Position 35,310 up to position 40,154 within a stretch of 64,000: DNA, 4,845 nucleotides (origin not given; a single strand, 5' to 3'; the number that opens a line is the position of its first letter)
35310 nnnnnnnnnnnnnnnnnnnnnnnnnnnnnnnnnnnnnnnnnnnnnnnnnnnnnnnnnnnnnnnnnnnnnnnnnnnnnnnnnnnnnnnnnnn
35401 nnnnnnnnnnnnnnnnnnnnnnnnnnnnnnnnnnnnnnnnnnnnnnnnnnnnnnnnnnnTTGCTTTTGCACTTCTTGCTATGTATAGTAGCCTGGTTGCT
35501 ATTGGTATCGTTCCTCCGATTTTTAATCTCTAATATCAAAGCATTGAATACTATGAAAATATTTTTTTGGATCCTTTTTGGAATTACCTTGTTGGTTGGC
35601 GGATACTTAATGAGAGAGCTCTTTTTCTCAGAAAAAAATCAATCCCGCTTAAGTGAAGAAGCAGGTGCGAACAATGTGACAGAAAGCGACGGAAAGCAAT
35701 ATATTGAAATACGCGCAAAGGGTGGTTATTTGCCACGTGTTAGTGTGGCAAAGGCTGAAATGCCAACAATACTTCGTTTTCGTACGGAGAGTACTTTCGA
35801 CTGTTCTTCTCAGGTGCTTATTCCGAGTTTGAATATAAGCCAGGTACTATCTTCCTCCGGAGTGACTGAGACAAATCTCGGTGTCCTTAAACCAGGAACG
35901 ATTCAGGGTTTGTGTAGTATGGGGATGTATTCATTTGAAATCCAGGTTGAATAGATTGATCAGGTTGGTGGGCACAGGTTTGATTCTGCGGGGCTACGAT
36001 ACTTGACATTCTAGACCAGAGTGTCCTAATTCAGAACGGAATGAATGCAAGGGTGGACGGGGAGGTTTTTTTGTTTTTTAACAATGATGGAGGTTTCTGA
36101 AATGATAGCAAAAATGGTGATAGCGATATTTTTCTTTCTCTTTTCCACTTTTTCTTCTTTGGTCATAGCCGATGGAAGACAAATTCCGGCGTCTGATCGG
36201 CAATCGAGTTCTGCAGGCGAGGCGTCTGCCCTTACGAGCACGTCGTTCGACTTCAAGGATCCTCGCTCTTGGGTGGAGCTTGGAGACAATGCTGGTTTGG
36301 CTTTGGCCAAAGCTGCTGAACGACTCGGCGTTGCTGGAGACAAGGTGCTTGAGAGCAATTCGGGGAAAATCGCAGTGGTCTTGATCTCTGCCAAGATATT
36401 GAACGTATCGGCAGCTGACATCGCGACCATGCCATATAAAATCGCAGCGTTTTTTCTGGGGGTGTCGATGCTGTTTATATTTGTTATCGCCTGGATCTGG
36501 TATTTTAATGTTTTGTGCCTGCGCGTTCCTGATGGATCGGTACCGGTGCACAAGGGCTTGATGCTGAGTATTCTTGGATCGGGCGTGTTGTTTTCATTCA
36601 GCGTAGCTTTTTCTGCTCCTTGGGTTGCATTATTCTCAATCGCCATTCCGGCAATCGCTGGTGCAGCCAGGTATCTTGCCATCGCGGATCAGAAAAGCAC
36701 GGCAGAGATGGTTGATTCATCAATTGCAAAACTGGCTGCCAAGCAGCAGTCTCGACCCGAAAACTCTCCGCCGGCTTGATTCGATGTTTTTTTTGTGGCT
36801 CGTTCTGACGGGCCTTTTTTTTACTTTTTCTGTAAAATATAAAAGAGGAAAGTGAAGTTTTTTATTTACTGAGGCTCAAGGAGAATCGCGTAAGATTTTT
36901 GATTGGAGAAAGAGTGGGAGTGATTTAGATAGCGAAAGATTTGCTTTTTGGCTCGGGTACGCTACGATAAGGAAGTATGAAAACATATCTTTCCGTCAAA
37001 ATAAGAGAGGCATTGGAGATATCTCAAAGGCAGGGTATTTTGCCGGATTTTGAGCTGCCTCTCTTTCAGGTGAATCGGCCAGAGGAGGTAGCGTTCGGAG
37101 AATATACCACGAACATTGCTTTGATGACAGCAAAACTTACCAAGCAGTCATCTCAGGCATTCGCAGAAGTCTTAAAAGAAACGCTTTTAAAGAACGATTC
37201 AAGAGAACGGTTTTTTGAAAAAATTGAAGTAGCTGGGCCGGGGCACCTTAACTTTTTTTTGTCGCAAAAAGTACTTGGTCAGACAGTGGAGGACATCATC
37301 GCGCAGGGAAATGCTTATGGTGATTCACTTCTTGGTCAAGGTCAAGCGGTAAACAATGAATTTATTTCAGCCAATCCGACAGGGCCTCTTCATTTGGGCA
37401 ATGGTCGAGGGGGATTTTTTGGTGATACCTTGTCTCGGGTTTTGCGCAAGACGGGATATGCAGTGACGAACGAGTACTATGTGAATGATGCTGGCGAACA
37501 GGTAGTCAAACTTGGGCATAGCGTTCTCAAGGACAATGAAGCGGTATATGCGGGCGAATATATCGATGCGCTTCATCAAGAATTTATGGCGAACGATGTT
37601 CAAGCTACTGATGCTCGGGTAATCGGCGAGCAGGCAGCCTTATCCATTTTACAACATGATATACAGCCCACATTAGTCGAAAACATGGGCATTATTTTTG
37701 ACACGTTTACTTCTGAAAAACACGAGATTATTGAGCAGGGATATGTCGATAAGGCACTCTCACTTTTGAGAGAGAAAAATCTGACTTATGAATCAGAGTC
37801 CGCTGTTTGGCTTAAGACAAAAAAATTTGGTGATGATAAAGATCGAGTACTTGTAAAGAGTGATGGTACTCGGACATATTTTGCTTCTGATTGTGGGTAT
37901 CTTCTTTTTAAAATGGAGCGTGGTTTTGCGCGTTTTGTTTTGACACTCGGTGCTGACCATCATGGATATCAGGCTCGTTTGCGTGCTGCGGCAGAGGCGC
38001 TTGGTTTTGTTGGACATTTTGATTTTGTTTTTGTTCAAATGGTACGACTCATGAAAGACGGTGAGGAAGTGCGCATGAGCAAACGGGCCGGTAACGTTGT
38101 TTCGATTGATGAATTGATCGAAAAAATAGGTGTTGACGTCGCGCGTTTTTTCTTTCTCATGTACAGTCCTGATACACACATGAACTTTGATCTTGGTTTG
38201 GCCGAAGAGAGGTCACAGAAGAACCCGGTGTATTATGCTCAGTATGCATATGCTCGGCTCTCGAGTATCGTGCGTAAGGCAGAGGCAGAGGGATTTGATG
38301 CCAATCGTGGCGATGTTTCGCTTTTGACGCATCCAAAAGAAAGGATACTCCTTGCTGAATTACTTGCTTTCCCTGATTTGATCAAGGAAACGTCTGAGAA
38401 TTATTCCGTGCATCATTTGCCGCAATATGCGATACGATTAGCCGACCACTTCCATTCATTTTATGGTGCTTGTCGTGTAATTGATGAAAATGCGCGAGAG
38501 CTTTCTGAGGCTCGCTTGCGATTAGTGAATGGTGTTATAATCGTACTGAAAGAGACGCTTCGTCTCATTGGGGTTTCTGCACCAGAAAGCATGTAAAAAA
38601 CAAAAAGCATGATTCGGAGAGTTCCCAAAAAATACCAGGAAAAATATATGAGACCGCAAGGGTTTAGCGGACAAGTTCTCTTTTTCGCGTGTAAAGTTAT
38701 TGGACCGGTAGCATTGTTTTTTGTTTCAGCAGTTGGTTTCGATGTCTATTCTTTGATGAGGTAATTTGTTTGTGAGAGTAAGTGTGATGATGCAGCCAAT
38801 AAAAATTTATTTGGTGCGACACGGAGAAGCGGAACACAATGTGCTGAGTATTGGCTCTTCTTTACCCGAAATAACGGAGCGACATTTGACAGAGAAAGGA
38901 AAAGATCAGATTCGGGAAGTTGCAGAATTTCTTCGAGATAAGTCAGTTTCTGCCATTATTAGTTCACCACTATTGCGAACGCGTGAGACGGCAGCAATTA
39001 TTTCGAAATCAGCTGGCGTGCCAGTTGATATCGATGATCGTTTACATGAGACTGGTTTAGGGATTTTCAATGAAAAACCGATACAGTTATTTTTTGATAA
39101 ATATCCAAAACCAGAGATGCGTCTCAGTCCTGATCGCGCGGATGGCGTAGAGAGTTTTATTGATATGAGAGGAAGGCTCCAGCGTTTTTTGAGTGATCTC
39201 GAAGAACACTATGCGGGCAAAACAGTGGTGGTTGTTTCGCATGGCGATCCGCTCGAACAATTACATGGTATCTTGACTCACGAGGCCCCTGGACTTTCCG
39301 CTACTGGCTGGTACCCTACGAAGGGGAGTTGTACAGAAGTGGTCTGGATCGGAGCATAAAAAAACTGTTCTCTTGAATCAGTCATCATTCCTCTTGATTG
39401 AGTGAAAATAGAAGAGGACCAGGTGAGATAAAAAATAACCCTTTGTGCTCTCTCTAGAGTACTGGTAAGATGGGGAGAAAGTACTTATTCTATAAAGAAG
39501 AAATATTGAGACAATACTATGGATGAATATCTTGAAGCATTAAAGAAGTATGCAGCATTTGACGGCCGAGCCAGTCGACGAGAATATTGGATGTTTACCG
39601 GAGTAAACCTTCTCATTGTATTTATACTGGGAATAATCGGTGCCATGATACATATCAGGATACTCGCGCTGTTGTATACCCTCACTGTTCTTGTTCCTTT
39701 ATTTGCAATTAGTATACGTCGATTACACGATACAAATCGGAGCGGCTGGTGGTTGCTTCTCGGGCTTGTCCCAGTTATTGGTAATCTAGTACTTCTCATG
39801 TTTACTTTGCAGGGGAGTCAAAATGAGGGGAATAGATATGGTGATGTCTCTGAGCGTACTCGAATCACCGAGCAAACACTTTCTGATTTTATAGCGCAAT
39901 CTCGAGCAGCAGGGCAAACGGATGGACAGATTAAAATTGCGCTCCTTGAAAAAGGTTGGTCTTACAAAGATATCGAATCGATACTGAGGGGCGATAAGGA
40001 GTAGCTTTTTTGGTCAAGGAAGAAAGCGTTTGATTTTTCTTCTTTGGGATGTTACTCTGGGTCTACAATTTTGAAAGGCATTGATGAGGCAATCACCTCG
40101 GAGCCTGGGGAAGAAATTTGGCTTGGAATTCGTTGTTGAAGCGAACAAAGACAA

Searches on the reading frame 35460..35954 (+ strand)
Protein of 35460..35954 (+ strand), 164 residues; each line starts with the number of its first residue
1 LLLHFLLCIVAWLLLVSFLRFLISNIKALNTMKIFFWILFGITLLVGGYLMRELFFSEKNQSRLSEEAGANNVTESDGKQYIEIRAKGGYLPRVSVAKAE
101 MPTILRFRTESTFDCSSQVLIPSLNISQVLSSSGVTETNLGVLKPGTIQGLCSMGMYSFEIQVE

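Call 19: search_protein_families(library=pfam, proteins=[window:35460-35954:+], max_evalue=0.001)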
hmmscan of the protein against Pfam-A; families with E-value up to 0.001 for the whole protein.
window:35460-35954:+ (164 aa): 1 family
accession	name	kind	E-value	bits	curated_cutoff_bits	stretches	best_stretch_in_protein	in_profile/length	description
PF13473.12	Cupredoxin_1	-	2.5e-06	27.9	27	1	75-157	16-97/104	Cupredoxin-like domain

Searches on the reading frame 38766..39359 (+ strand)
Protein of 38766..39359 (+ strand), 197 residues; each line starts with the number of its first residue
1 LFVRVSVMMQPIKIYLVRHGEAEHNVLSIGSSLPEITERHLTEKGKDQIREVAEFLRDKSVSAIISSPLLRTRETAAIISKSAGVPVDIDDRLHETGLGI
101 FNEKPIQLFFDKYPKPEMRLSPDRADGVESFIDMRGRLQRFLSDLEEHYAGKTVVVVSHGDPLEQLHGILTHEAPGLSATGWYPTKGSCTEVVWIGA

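Call 19: search_protein_families(library=pfam, proteins=[window:38766-39359:+], max_evalue=0.001)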
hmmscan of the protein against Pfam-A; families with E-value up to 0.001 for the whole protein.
window:38766-39359:+ (197 aa): 1 family
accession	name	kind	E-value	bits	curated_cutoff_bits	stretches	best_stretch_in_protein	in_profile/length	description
PF00300.27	His_Phos_1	-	2.6e-35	122.3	21.7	1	14-171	1-159/194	Histidine phosphatase superfamily (branch 1)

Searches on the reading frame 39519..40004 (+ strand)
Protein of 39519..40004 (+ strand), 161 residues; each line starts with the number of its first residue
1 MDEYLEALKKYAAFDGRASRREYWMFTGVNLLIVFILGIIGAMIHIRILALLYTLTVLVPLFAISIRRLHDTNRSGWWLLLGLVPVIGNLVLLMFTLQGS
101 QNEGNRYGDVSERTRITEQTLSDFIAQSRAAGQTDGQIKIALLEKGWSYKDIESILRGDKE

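Call 19: search_protein_families(library=pfam, proteins=[window:39519-40004:+], max_evalue=0.001)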
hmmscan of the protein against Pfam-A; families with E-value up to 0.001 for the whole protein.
window:39519-40004:+ (161 aa): 1 family
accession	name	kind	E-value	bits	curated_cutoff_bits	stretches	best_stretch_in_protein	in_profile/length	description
PF05656.20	DUF805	-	5.7e-28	98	25.7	1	11-108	1-110/111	Protein of unknown function (DUF805)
